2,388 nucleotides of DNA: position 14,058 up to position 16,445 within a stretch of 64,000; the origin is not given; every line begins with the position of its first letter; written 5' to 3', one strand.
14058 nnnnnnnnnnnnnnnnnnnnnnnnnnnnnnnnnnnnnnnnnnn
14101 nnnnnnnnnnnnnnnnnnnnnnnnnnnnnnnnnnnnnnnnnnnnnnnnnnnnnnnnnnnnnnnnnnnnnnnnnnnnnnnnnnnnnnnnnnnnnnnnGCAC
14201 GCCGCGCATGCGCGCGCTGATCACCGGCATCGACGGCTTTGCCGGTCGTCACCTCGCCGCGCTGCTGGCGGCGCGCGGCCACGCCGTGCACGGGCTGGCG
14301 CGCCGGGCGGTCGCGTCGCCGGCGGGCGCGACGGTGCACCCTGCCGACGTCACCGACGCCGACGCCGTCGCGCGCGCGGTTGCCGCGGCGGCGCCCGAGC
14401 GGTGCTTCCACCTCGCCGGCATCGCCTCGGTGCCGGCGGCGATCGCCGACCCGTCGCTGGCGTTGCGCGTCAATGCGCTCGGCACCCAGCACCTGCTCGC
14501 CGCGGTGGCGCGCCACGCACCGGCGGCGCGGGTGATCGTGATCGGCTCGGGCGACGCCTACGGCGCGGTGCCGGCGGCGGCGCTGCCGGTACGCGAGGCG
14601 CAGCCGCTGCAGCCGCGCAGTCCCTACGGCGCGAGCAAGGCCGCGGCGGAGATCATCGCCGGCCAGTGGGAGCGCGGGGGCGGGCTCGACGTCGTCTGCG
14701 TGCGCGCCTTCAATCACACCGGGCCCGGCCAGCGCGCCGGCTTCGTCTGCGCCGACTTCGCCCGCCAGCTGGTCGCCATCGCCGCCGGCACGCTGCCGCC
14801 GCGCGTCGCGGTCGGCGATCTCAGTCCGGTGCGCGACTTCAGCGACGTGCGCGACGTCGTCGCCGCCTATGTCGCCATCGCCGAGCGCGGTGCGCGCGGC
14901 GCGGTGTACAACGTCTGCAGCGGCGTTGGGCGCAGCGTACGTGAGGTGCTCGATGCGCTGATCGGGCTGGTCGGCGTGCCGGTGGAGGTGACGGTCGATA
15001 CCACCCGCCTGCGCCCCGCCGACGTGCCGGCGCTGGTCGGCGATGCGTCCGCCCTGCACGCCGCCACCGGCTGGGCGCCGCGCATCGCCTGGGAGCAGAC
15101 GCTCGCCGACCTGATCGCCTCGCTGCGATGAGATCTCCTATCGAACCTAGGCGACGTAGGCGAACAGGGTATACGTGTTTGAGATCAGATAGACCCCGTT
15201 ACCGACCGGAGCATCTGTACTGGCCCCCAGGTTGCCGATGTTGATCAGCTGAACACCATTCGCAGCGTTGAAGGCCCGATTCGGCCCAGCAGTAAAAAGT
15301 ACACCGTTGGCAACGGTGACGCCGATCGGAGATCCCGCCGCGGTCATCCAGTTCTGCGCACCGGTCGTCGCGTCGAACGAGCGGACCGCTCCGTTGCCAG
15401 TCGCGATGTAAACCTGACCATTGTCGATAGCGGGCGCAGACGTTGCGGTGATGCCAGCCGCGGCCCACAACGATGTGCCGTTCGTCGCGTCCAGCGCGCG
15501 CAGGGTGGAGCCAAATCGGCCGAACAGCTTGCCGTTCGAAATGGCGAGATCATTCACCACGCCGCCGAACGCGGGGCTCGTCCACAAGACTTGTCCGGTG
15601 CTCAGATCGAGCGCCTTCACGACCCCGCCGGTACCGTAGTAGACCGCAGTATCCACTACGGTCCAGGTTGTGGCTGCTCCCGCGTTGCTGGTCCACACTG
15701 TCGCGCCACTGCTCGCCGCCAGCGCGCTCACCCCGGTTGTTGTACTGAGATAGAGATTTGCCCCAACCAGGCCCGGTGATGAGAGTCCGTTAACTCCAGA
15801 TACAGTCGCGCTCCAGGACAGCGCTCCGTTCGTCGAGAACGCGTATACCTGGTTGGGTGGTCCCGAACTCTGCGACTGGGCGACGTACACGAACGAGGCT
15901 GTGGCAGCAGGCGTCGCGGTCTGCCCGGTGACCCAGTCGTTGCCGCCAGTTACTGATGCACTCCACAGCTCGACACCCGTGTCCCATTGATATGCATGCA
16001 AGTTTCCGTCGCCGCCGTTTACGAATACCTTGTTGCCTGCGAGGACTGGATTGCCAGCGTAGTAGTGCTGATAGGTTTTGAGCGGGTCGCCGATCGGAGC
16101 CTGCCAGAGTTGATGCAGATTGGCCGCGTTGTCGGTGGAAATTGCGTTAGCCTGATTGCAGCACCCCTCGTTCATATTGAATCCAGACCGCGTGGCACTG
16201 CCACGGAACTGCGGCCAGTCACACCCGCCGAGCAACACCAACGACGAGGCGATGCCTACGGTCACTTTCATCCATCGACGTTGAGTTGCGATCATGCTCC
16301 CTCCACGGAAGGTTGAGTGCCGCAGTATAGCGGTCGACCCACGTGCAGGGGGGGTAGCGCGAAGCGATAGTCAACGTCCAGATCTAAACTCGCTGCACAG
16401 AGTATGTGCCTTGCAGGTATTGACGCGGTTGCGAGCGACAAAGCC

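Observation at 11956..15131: DPPR-synthase-like UbiA prenyltransferase with cupin, NDP-sugar-type epimerase and divergent SDR: candidate polyprenyl-phospho-pentose (DPA-like) pathway outside Actinobacteria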

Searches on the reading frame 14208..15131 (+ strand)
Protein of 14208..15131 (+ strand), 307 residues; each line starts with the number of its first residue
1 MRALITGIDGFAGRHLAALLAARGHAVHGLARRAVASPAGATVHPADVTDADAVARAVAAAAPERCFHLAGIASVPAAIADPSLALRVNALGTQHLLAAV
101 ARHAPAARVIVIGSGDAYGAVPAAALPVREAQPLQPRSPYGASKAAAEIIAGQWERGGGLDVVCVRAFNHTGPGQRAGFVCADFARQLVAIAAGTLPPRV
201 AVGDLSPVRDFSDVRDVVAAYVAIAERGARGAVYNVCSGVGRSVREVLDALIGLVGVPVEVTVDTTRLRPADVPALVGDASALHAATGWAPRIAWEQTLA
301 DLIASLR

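Call 4: search_protein_families(library=pfam, proteins=[window:14208-15131:+], max_evalue=0.01)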
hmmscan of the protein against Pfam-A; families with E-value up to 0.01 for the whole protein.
window:14208-15131:+ (307 aa): 7 families
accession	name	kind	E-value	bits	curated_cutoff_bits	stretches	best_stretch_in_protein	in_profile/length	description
PF16363.11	GDP_Man_Dehyd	-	5.7e-59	200.7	27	1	4-301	1-331/332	GDP-mannose 4,6 dehydratase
PF01370.27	Epimerase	-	2e-52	178.4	20.9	1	3-237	1-240/240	NAD dependent epimerase/dehydratase family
PF04321.23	RmlD_sub_bind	-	2.2e-12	47.1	27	1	1-148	1-133/287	RmlD substrate binding domain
PF13460.12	NAD_binding_10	-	2.4e-07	31.2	27.2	1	9-166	3-142/184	NAD(P)H-binding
PF02719.21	Polysacc_synt_2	-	3.6e-07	30.1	20.2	1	46-256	61-248/293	Polysaccharide biosynthesis protein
PF01073.25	3Beta_HSD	-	2.5e-05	23.9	22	1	4-176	1-187/280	3-beta hydroxysteroid dehydrogenase/isomerase family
PF07993.18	NAD_binding_4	-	0.0028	17.3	20.1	0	85-167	108-204/258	Male sterility protein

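Call 5: search_protein_families(library=ncbifam, proteins=[window:14208-15131:+], max_evalue=0.01)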
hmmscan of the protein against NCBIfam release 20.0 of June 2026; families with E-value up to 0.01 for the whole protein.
window:14208-15131:+ (307 aa): 29 families (the best 25 are shown)
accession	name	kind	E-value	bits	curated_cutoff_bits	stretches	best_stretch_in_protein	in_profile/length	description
TIGR04180.1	EDH_00030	hypoth_equivalog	3e-41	141.4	475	1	4-293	2-296/297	NAD-dependent 4,6-dehydratase LegB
TIGR01181.1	dTDP_gluc_dehyt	equivalog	1.3e-32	113.2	365.1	1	41-302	52-307/321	dTDP-glucose 4,6-dehydratase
TIGR01472.1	gmd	equivalog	1.2e-29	103.7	415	1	3-302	3-334/342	GDP-mannose 4,6-dehydratase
TIGR01179.1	galE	equivalog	3.3e-29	101.8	262.3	1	4-294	3-312/332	UDP-glucose 4-epimerase GalE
TIGR02622.1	CDP_4_6_dhtase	equivalog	8.8e-20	71.1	278.45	1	2-301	6-325/352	CDP-glucose 4,6-dehydratase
NF043036.1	ErythonDh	equivalog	4.3e-19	68.9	325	1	1-166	1-175/321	D-erythronate dehydrogenase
NF052578.1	StrlDmthSdmBMthl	equivalog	5.8e-16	59.1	600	1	1-266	1-256/328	sterol demethylase protein SdmB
TIGR03466.1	HpnA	hypoth_equivalog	2.7e-15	56.1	367.65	1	1-259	1-250/327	hopanoid-associated sugar epimerase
NF007956.0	PRK10675.1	subfamily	9.8e-15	54.5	394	1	1-290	1-313/338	UDP-glucose 4-epimerase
NF007582.0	PRK10217.1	equivalog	1.1e-13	51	698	1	41-254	53-269/355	dTDP-glucose 4,6-dehydratase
NF007490.0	PRK10084.1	subfamily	3.7e-11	42.6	649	1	44-255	55-277/361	dTDP-glucose 4,6-dehydratase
TIGR01214.1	rmlD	equivalog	6.6e-11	41.8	224.05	1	3-153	2-137/285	dTDP-4-dehydrorhamnose reductase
NF009092.0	PRK12428.1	subfamily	1.2e-10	41.5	242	1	2-111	7-114/261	coniferyl-alcohol dehydrogenase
TIGR02197.1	heptose_epim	equivalog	1.8e-10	40.5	274.6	1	4-256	2-261/316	ADP-glyceromanno-heptose 6-epimerase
NF011728.1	PRK15181.1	equivalog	3.6e-10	39.4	760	1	64-247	92-274/348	Vi polysaccharide biosynthesis UDP-N-acetylglucosaminuronic acid C-4 epimerase TviC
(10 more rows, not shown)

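Call 11: search_solved_structures(query=window:14208-15131:+, max_evalue=1e-10, show_alignments=1)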
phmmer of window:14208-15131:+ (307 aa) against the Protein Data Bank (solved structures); distinct sequences matched with E-value up to 1e-10: 64 (the best 60 are shown).
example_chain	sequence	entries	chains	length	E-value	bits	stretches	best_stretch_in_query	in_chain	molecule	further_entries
2pk3_A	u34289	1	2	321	6.7e-70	239.4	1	1-307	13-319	GDP-6-deoxy-D-lyxo-4-hexulose reductase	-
6x3b_A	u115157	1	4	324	1.7e-60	208.5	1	2-303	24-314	GDP-6-deoxy-D-mannose reductase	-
4lw8_A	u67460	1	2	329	4e-41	145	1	2-306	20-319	Putative epimerase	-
1n7g_A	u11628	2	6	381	8.4e-32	114.4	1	3-299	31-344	GDP-D-mannose-4,6-dehydratase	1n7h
2p5u_A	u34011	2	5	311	5e-31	111.9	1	1-298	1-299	UDP-glucose 4-epimerase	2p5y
7kf3_A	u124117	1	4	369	5.1e-30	108.5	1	3-304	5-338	GDP-mannose 4,6-dehydratase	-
1rpn_A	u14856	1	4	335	2e-28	103.3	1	3-301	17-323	GDP-mannose 4,6-dehydratase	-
1db3_A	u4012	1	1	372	1.4e-26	97.2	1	3-259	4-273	GDP-MANNOSE 4,6-DEHYDRATASE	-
7ys8_A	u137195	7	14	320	6.1e-25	91.9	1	1-294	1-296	UDP-glucose 4-epimerase | UDP-glucose 4-epimerase along with EC 5.1.3.2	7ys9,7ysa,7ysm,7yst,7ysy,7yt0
6gpj_A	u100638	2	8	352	1.9e-24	90.2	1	3-250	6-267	GDP-mannose 4,6 dehydratase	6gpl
6q94_B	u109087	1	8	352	2.4e-24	89.9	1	3-250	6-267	GDP-mannose 4,6 dehydratase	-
5in4_A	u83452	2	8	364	2.5e-24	89.9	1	3-250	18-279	GDP-mannose 4,6 dehydratase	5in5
1t2a_A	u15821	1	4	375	2.7e-24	89.8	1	3-250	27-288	GDP-mannose 4,6 dehydratase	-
6gpk_A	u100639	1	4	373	4.7e-24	89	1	3-250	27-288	GDP-mannose 4,6 dehydratase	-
3vps_A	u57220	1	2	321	4.2e-21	79.3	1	2-252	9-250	NAD-dependent epimerase/dehydratase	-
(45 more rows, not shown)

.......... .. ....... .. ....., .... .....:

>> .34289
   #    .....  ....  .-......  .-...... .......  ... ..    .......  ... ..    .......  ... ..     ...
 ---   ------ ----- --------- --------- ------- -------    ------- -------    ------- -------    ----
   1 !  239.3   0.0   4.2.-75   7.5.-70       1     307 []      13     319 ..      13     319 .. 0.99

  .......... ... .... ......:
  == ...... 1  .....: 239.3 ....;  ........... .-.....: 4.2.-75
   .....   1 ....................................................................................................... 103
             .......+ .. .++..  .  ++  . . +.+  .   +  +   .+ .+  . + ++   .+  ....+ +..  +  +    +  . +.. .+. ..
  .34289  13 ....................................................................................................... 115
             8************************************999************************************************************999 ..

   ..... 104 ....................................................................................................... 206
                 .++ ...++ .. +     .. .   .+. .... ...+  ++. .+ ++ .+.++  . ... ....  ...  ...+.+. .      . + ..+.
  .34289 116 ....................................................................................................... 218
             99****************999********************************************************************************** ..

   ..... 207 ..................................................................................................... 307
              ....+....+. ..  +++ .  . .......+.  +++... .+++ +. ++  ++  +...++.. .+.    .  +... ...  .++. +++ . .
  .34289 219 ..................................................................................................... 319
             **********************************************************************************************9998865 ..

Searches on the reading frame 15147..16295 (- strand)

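Call 4: search_protein_families(library=pfam, proteins=[window:15147-16295:-], max_evalue=0.01)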
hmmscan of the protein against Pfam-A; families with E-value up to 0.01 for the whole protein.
window:15147-16295:- (382 aa): 3 families
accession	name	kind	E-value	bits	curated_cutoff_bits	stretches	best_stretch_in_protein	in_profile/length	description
PF13360.13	PQQ_2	-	7e-27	95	27.6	3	189-320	5-146/233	Outer membrane protein assembly factor BamB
PF13570.13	Beta-prop_ACSF4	-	5.1e-15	56.1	133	2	218-324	64-177/329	Beta-alanine-activating enzyme, beta-propeller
PF01011.28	PQQ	-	2.9e-10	40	26.7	1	48-239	15-205/595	Glucose/ethanol/alcohol dehydrogenase, beta-propeller domain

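Call 5: search_protein_families(library=ncbifam, proteins=[window:15147-16295:-], max_evalue=0.01)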
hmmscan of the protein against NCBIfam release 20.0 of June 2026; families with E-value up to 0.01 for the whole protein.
window:15147-16295:- (382 aa): 5 families
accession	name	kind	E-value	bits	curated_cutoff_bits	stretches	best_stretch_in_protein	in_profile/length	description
TIGR03300.1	assembly_YfgL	equivalog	1.9e-27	95.9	285.2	3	15-204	6-172/377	outer membrane protein assembly factor BamB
NF008351.0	PRK11138.1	equivalog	2e-22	79.2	423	3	39-204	23-187/394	outer membrane protein assembly factor BamB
NF053615.1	SerThrKinAfsKStmc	equivalog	5.1e-10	38.7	1300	2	78-314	565-806/809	protein serine/threonine kinase AfsK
TIGR03075.1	PQQ_enz_alc_DH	subfamily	1.6e-07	30.3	480.05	1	250-319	116-198/530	PQQ-dependent dehydrogenase, methanol/ethanol family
NF050114.1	Rv3212_fam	equivalog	0.0046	16.2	150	0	198-239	55-96/393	Rv3212 family protein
